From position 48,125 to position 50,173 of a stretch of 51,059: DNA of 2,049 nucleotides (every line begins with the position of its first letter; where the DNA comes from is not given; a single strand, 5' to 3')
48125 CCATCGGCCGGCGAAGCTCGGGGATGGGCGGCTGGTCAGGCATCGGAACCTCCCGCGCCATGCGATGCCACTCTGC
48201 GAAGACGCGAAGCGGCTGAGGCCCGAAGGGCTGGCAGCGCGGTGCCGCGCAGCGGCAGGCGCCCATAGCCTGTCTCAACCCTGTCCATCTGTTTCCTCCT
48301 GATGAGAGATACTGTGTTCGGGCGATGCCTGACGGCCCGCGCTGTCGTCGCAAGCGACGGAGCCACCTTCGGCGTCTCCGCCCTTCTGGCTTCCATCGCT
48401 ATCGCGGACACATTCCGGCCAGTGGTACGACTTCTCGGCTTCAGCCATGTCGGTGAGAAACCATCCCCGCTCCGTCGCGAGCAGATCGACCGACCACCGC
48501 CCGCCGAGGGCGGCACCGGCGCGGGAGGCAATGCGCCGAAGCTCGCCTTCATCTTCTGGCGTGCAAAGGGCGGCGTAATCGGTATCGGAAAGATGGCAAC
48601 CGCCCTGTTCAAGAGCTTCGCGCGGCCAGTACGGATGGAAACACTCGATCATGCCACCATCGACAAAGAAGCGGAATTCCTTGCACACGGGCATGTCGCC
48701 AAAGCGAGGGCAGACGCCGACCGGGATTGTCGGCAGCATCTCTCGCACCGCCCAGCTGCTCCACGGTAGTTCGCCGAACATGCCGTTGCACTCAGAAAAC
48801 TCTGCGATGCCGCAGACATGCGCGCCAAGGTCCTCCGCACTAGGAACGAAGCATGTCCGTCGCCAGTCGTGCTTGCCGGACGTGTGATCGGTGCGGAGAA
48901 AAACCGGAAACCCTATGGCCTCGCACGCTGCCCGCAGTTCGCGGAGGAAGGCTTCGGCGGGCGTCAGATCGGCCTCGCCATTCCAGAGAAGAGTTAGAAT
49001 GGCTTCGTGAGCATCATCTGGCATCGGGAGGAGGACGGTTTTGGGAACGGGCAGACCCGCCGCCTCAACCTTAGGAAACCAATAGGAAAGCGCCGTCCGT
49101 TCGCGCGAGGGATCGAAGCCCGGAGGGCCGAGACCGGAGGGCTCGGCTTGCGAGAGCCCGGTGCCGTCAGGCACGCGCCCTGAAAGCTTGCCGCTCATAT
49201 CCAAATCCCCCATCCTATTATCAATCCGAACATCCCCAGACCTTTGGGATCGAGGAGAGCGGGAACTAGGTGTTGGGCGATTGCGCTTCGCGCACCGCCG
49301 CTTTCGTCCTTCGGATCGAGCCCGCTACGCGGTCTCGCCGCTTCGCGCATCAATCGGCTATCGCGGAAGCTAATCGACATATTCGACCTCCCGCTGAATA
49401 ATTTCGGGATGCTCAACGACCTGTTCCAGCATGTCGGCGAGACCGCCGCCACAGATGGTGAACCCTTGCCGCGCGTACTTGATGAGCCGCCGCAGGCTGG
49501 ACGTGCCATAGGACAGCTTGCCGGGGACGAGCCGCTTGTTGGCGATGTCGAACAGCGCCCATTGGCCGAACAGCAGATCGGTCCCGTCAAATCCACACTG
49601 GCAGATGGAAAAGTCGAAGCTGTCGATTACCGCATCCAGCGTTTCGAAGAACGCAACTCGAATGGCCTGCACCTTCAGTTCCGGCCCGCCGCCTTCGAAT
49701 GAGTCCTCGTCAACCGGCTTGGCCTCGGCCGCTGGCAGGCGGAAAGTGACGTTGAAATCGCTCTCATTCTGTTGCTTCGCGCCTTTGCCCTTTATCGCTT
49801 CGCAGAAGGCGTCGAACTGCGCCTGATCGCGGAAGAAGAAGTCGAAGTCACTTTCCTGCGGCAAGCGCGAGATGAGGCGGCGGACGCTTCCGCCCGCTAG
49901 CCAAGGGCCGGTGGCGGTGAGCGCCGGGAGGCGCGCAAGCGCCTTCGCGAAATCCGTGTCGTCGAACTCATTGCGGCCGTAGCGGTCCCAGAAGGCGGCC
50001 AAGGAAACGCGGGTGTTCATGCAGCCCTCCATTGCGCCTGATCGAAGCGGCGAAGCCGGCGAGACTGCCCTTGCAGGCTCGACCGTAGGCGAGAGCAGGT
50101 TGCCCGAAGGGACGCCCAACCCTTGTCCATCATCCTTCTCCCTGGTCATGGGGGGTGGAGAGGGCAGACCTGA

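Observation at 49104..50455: Family of at least 7 GC-rich 80-95-nt two-hairpin repeats with compensatory stem changes, scattered through the early/accessory regions in both orientations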

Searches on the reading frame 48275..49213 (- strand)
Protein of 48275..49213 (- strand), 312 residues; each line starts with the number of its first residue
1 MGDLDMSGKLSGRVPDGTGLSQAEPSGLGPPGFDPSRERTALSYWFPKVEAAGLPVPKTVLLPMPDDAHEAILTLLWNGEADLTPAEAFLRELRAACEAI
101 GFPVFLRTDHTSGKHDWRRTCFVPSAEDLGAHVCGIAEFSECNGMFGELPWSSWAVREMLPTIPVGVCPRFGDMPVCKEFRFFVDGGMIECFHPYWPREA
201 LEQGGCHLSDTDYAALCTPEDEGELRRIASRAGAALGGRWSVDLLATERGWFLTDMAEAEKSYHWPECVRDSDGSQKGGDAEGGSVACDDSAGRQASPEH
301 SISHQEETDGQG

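Call 17: search_protein_families(library=pfam, proteins=[window:48275-49213:-], max_evalue=0.01)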
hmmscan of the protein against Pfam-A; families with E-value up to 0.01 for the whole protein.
window:48275-49213:- (312 aa): 0 families

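Call 55: find_homologous_proteins(query=window:48278-49213:-, max_evalue=0.00001)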
Query window:48278-49213:- (312 aa): 501 proteins with E <= 0.00001 among 4509 candidates; the best 120 are listed.
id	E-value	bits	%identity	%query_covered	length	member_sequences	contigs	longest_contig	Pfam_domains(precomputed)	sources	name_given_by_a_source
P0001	4.1e-213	725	100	98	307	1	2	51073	-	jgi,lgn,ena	-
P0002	1.4e-104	368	58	92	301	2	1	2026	-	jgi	jgi:hypothetical protein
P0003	4.7e-103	363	61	84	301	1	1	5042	-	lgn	-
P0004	5.0e-103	363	57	94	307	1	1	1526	-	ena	-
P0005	6.5e-103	362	66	77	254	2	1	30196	-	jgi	jgi:hypothetical protein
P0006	3.1e-100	354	58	88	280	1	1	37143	-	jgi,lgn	jgi:hypothetical protein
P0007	3.9e-98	347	60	84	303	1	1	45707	PF14243.12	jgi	jgi:hypothetical protein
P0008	4.8e-93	330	59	74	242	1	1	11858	-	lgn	-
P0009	1.4e-92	328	55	89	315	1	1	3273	PF14243.12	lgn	-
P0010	3.6e-92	327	60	73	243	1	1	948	PF14243.12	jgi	-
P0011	5.1e-92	327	59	75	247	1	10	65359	PF14243.12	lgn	-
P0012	7.4e-91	323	59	74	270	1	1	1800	-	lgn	-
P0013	2.2e-90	321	58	74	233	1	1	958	PF14243.12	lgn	-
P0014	4.1e-90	320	62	70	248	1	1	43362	PF14243.12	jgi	jgi:hypothetical protein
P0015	1.7e-89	318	59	74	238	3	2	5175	PF14243.12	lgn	-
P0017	1.3e-88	315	60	74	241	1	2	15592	PF14243.12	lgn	-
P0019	1.2e-87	312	58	73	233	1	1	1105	PF14243.12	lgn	-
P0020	1.9e-87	311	60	74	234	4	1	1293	PF14243.12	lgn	-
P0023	4.9e-87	310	57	76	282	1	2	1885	PF14243.12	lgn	-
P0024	5.2e-87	310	58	74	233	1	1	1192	PF14243.12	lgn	-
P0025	7.0e-87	310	57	76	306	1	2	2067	PF14243.12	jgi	-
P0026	8.1e-87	309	55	78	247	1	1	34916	PF14243.12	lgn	-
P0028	1.1e-86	309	58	74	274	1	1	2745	PF14243.12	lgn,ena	-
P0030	2.4e-86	308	58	74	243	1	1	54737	PF14243.12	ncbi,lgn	-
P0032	1.9e-85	305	59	74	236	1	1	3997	PF14243.12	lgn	-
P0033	2.1e-85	305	58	74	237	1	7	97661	PF14243.12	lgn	-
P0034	2.2e-85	305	57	79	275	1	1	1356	PF14243.12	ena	-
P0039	8.4e-85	303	55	79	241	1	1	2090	PF14243.12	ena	-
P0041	1.1e-84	302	56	74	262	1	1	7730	PF14243.12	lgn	-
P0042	1.2e-84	302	55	74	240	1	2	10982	PF14243.12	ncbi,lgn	-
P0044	1.5e-84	302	57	74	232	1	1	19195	PF14243.12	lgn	-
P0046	2.9e-84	301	56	74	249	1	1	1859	PF14243.12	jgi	jgi:hypothetical protein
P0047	3.0e-84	301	57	74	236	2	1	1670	PF14243.12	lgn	-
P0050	6.7e-84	300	54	75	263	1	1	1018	PF14243.12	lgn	-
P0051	7.0e-84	300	55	75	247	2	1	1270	PF14243.12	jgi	jgi:hypothetical protein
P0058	1.0e-83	299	52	80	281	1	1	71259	PF14243.12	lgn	-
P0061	2.6e-83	298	56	74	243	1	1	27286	PF14243.12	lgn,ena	-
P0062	2.6e-83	298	56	74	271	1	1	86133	PF14243.12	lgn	-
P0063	2.9e-83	298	58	74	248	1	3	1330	PF14243.12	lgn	-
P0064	3.1e-83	298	57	74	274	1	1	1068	PF14243.12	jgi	jgi:hypothetical protein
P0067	5.0e-83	297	55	75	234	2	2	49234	PF14243.12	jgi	jgi:hypothetical protein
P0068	6.7e-83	297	55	74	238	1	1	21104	PF14243.12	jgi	jgi:hypothetical protein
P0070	1.0e-82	296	55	77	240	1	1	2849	PF14243.12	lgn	-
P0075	2.5e-82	295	55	75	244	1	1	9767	PF14243.12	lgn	-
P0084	6.0e-82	293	57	74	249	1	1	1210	PF14243.12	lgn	-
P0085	6.2e-82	293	57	73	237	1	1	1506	PF14243.12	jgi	jgi:hypothetical protein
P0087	7.0e-82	293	55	74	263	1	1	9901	PF14243.12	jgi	jgi:hypothetical protein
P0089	1.1e-81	293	54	74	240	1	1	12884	PF14243.12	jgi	jgi:hypothetical protein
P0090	1.1e-81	293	56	74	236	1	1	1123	PF14243.12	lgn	-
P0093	1.3e-81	292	57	74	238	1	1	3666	PF14243.12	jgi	jgi:hypothetical protein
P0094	1.4e-81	292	56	74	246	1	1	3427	PF14243.12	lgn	-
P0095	1.4e-81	292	55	75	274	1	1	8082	PF14243.12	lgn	-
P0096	1.6e-81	292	55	74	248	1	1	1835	PF14243.12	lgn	-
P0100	2.7e-81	291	56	76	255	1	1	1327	PF14243.12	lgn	-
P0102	3.3e-81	291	56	74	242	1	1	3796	PF14243.12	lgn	-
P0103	3.8e-81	291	54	74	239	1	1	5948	PF14243.12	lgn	-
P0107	5.6e-81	290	55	75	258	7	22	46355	PF14243.12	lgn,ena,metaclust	metaclust:\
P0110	7.1e-81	290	55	76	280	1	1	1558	PF14243.12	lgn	-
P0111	7.3e-81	290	56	74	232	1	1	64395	PF14243.12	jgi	jgi:hypothetical protein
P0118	1.5e-80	289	55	77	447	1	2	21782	PF14243.12,PF01555.25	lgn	-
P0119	1.6e-80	289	52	83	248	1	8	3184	PF14243.12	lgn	-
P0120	1.9e-80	288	52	75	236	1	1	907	PF14243.12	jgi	jgi:hypothetical protein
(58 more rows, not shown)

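Call 62: find_encoding_contigs(protein=P0007, flank=10000, max_places=2)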
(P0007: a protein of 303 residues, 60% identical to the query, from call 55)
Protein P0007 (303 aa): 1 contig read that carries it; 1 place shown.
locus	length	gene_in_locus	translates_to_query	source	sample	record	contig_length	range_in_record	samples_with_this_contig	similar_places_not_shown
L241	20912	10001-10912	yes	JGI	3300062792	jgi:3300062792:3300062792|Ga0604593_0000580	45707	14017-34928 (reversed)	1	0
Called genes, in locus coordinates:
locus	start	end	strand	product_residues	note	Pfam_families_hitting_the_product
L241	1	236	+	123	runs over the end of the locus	-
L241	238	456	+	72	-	-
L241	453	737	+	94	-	-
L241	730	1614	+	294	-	PF14354:Lar_restr_allev (weak)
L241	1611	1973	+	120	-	PF00684:DnaJ_CXXCXGXG (faint)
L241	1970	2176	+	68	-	-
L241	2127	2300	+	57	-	-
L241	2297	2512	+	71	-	-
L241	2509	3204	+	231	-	-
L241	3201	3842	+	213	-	PF04098:Rad52_Rad22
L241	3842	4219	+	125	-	PF00436:SSB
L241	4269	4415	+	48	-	-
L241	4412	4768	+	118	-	PF24746:DUF7694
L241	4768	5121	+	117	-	PF06147:DUF968 (weak)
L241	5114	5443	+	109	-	-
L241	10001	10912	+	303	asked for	PF14243:R2K_3 (faint)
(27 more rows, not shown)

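Call 63: find_encoding_contigs(protein=P0111, flank=6000, max_places=2)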
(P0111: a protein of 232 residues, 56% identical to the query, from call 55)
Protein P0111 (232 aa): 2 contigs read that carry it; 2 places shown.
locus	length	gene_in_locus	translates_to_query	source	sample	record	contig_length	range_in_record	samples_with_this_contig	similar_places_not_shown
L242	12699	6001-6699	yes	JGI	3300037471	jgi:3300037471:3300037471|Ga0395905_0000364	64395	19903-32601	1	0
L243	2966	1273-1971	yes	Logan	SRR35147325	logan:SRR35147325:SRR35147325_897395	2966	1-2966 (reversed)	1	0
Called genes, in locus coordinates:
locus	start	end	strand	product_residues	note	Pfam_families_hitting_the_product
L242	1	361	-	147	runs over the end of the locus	-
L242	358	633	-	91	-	-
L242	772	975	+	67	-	-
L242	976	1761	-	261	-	PF01381:HTH_3, PF00717:Peptidase_S24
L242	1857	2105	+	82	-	-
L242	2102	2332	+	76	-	-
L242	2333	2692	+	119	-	-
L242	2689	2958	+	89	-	-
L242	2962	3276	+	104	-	-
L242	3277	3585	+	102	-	PF01726:LexA_DNA_bind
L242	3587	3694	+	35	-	-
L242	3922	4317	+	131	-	-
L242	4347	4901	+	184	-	-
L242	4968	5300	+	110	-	-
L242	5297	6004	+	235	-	-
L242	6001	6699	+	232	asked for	PF14243:R2K_3 (weak)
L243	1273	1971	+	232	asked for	PF14243:R2K_3 (weak)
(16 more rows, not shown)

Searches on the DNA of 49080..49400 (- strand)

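Call 33: search_rna_families(source=window, start=49080, end=49400, threshold=evalue, max_evalue=10, show_alignments=3)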
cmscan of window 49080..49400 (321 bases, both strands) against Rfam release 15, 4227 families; matches with E-value up to 10: 1.
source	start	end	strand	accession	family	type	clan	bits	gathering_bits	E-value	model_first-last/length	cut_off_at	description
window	49139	49156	+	RF00175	HIV-1_DIS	Cis-reg;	-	13.8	35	7.1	1-40/40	no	Human immunodeficiency virus type 1 dimerisation initiation site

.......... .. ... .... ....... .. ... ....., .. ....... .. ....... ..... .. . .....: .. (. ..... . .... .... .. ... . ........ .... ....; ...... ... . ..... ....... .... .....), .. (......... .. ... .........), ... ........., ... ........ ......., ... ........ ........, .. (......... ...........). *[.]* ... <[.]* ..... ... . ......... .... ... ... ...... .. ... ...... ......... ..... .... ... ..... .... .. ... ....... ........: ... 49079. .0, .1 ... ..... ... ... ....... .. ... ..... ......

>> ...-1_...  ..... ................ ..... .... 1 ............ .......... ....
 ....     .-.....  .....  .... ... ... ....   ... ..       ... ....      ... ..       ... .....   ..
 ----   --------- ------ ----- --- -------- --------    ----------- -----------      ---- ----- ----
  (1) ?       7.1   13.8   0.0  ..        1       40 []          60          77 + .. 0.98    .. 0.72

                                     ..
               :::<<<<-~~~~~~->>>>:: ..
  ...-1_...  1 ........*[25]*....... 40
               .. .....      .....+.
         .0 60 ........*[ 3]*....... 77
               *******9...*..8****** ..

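Call 58: search_dna_similar(query=window:49262-49372:-, collection=phages, mode=distant, max_evalue=0.001, max_rows=40)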
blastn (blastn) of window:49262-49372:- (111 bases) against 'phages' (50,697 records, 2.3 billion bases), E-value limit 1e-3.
Records with a match: 1; places in all: 1; records where one place covers at least 80% of the query: 0.
Best place of each record, by identity: 80-90% 1.
By first word of the organism name: Sphingopyxis 1.
By host as written in the record: Sphingopyxis sp. 1.
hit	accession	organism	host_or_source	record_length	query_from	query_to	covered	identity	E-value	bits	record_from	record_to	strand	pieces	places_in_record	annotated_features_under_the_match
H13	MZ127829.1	Sphingopyxis phage VSN-002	Sphingopyxis sp.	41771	18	89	65%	87.7%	1e-12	78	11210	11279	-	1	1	none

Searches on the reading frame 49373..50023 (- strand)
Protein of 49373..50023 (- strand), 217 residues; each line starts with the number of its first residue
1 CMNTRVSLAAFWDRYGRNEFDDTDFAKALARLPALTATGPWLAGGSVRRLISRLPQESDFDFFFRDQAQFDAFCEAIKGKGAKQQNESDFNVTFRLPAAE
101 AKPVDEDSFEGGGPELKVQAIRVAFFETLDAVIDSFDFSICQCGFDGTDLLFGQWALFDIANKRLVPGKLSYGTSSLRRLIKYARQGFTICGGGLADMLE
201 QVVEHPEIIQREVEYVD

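Call 111: search_protein_families(library=phrogs, proteins=[window:49373-50023:-], max_evalue=0.001)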
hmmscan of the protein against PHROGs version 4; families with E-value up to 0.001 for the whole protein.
window:49373-50023:- (217 aa): 4 families
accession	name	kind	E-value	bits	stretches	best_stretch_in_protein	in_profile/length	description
phrog_4400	-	unknown function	5.4e-12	46.8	1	41-204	28-194/248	-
phrog_18122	-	unknown function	2.2e-09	38.2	1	35-191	22-184/365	-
phrog_1614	-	DNA, RNA and nucleotide metabolism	1.5e-08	35.7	1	27-180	24-183/268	nucleotidyltransferase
phrog_27100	-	unknown function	0.00031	20.9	0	40-149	31-125/386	-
